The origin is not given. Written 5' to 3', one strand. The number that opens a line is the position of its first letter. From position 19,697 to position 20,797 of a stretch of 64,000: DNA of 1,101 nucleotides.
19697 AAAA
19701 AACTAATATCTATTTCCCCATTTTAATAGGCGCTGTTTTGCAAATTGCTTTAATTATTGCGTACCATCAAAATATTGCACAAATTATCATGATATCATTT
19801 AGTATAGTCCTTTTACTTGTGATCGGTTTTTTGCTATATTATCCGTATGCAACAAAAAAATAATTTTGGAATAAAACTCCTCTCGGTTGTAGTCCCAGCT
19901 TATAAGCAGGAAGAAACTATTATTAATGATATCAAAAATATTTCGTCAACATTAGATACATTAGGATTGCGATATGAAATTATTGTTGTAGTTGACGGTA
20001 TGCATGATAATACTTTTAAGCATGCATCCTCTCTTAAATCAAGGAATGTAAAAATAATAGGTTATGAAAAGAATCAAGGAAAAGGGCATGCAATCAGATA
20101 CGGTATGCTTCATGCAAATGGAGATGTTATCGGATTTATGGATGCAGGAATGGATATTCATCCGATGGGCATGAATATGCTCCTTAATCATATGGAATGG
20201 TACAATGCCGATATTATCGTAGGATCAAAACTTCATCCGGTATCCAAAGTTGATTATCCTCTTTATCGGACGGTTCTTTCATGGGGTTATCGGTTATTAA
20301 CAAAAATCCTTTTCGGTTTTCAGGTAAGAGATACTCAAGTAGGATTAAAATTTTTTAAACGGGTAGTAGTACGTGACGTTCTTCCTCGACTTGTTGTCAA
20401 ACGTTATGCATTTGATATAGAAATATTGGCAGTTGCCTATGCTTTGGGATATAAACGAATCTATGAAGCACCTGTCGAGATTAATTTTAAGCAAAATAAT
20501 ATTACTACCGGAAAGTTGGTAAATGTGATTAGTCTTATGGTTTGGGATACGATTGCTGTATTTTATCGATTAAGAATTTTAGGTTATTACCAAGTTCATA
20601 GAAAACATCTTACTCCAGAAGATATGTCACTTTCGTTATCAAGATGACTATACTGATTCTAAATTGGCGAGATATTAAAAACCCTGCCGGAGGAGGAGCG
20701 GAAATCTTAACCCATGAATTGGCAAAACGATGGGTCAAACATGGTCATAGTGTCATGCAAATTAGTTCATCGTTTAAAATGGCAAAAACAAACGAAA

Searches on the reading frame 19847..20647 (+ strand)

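Call 64: search_protein_families(library=pfam, proteins=[window:19847-20647:+], max_evalue=0.0001)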
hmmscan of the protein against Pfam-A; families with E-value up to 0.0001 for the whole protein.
window:19847-20647:+ (266 aa): 2 families
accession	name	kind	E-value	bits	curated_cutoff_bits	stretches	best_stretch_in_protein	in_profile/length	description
PF00535.33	Glycos_transf_2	-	2.7e-19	70.2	23.3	1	13-177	1-166/168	Glycosyl transferase family 2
PF10111.15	Glyco_tranf_2_2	-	2e-05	24.7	27.3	1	13-100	1-90/276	Glycosyltransferase like family 2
